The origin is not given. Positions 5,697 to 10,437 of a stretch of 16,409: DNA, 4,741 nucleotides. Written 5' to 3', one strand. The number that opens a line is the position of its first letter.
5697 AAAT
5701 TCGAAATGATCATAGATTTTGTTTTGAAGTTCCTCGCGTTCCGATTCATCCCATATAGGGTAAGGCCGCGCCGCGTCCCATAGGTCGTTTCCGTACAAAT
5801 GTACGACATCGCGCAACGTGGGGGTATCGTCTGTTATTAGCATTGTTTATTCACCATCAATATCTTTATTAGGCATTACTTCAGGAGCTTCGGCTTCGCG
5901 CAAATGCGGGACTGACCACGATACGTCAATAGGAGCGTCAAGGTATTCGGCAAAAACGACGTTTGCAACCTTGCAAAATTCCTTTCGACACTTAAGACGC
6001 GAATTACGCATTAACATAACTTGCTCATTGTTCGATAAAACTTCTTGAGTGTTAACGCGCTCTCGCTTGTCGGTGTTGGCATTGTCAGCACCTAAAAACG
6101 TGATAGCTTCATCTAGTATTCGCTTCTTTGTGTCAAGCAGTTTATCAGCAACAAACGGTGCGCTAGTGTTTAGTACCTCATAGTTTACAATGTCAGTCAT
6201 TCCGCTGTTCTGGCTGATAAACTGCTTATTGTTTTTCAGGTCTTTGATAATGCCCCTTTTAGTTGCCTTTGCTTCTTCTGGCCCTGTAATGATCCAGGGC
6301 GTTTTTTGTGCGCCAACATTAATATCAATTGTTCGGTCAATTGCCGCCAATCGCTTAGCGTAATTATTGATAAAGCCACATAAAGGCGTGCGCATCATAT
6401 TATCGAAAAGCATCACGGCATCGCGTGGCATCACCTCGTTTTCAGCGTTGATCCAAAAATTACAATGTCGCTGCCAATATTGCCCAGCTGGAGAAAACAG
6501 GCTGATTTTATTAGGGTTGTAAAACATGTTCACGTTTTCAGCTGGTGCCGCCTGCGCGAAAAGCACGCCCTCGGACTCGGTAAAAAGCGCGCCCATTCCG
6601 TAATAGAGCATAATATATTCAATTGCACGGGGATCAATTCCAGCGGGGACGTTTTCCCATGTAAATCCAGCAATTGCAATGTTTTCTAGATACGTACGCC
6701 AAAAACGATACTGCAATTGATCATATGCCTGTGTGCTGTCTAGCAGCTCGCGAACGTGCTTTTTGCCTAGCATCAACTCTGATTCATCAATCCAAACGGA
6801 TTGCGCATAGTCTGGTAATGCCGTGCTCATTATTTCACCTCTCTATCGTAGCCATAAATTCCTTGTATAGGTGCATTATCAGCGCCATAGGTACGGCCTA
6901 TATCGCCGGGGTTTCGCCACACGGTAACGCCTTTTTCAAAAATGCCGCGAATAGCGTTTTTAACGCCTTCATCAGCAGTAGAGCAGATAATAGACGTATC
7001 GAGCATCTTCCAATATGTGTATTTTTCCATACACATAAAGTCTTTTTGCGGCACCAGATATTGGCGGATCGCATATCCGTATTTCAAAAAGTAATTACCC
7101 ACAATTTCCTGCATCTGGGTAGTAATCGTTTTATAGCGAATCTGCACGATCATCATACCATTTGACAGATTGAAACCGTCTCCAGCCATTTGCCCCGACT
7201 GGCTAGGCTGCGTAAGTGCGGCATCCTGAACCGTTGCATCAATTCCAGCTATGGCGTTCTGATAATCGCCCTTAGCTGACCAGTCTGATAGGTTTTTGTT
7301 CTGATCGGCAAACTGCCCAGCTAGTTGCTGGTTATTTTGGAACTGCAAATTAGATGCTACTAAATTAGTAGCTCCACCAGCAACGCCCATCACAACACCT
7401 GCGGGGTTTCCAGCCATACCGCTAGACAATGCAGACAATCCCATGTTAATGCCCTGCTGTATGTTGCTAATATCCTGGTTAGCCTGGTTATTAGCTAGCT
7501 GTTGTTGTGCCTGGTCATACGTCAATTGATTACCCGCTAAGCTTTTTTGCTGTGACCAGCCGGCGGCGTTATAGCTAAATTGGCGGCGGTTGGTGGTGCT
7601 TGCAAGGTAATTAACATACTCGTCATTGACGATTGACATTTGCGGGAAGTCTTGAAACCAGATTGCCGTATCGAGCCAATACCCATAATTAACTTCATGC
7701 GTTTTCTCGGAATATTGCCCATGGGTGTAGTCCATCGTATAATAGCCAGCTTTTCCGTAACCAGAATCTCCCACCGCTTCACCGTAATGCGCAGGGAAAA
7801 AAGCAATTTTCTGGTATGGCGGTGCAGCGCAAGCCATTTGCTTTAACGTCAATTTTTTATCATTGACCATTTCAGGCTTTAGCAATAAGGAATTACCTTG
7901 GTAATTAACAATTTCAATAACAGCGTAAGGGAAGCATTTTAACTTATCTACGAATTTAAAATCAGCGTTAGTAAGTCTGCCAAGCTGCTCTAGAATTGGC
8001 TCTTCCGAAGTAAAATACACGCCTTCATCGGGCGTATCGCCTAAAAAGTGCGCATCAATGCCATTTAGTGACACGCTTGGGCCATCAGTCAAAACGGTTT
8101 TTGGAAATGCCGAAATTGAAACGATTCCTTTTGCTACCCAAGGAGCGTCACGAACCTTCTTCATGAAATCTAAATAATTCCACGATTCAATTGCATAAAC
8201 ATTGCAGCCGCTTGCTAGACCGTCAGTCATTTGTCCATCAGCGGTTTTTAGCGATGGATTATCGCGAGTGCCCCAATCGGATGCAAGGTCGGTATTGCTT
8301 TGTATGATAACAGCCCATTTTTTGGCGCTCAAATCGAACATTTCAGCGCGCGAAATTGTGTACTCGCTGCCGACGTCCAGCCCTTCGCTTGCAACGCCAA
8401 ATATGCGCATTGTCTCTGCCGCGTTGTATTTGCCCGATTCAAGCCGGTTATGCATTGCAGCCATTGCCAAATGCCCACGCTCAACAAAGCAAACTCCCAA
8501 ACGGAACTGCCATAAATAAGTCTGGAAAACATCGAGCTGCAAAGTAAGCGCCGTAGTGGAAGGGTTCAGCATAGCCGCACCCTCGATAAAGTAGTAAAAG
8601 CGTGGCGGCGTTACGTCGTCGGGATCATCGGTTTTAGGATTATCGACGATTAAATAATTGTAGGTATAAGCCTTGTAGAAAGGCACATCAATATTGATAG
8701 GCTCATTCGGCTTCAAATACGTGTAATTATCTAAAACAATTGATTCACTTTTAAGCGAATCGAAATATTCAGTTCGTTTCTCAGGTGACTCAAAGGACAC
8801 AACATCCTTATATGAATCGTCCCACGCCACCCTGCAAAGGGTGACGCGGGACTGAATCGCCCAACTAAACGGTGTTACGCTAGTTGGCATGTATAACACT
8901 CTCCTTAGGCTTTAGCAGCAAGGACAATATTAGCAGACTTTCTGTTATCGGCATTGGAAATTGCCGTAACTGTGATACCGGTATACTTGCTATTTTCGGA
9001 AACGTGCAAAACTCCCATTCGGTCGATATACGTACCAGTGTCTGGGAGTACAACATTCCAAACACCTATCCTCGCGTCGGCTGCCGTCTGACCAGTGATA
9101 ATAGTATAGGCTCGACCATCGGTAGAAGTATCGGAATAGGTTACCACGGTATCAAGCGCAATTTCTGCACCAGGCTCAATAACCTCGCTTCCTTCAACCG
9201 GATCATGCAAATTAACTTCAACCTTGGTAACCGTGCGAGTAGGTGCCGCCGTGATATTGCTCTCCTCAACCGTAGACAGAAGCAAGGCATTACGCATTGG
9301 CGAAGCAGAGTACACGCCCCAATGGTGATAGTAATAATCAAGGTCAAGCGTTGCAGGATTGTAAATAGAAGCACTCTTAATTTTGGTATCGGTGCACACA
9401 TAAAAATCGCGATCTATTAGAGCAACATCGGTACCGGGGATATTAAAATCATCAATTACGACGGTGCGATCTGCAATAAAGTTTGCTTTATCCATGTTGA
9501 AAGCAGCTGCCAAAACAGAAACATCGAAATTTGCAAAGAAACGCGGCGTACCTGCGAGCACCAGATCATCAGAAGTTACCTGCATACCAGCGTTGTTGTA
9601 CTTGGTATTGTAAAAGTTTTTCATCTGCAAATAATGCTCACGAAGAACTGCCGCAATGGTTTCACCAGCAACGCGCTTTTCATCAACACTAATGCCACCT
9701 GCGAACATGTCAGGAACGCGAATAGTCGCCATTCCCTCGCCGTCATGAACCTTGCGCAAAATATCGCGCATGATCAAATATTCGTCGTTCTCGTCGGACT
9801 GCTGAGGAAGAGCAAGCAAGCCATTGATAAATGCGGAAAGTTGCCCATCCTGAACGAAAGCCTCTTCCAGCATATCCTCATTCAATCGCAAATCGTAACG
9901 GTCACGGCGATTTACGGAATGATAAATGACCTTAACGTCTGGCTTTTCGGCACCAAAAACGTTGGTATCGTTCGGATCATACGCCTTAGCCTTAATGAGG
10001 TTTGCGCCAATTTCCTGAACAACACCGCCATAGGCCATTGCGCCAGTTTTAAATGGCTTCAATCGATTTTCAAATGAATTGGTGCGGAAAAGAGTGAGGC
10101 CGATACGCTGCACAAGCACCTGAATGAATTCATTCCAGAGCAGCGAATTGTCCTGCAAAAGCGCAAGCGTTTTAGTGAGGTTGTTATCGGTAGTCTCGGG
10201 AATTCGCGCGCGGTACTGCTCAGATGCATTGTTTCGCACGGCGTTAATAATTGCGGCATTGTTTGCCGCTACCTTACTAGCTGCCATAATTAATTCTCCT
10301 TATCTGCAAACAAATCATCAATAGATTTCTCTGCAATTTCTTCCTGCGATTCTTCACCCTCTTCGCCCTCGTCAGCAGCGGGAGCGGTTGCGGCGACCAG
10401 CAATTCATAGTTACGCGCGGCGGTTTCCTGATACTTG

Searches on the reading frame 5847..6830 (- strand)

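Call 7: search_protein_families(library=pfam, proteins=[window:5847-6830:-], max_evalue=0.01)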
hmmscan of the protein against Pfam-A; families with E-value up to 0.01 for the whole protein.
window:5847-6830:- (327 aa): 1 family
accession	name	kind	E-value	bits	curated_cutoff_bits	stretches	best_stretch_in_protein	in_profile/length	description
PF05352.17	Phage_connector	-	4.8e-43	148.1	25.6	1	39-293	15-268/281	Phage Connector (GP10)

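Call 8: search_protein_families(library=phrogs, proteins=[window:5847-6830:-], max_evalue=0.001)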
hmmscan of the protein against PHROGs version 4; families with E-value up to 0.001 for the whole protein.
window:5847-6830:- (327 aa): 1 family
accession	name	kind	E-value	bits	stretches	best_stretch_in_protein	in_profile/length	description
phrog_2038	-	connector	2.9e-55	188.8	1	33-295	17-282/314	upper collar connector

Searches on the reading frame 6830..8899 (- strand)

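Call 7: search_protein_families(library=pfam, proteins=[window:6830-8899:-], max_evalue=0.01)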
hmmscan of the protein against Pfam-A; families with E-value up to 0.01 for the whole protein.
window:6830-8899:- (689 aa): 2 families
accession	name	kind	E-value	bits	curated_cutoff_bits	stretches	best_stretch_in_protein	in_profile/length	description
PF20934.2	phi29_gp9_C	-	9.4e-13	48.2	27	2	441-668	223-442/449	Bacillus phage phi29, Tail knob protein gp9, C-terminal domain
PF16838.11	Caud_tail_N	-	2.5e-07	31.6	27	1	23-131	10-118/120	Caudoviral major tail protein N-terminus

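Call 8: search_protein_families(library=phrogs, proteins=[window:6830-8899:-], max_evalue=0.001)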
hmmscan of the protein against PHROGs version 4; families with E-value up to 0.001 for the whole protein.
window:6830-8899:- (689 aa): 4 families
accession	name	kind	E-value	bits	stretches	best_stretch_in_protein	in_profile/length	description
phrog_2248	-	tail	1.3e-87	295.9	1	29-671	17-580/590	tail protein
phrog_16615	-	other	1.3e-13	51.6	1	18-145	4-126/529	peptidase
phrog_16740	-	tail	2.9e-07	31.1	1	465-662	200-380/399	tail protein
phrog_9205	-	unknown function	0.00039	19.2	1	435-664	910-1132/1144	-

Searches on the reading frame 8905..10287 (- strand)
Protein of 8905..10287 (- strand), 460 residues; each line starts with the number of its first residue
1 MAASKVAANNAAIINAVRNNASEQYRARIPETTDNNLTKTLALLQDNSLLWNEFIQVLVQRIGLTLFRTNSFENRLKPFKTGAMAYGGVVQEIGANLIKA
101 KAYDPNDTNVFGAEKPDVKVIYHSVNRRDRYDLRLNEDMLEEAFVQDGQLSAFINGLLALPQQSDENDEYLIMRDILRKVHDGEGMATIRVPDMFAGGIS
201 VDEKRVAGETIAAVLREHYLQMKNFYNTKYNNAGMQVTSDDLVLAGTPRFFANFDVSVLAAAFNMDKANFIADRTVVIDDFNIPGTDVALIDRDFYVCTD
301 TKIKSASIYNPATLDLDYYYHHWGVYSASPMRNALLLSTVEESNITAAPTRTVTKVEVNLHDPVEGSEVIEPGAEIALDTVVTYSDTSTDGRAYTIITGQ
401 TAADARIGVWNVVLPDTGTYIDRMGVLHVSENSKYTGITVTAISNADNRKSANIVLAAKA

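Call 7: search_protein_families(library=pfam, proteins=[window:8905-10287:-], max_evalue=0.01)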
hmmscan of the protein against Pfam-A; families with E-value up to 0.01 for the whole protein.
window:8905-10287:- (460 aa): 1 family
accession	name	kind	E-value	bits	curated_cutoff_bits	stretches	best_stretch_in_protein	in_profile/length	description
PF25622.1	Phi29_MCP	-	7.6e-77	259.3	27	1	14-337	1-322/323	Phi29-like phage major capsid protein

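Call 8: search_protein_families(library=phrogs, proteins=[window:8905-10287:-], max_evalue=0.001)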
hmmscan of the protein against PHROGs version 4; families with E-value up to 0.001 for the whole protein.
window:8905-10287:- (460 aa): 1 family
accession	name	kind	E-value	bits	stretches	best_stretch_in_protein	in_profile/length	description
phrog_2006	-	head and packaging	9e-60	203.7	1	9-342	9-378/385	major head protein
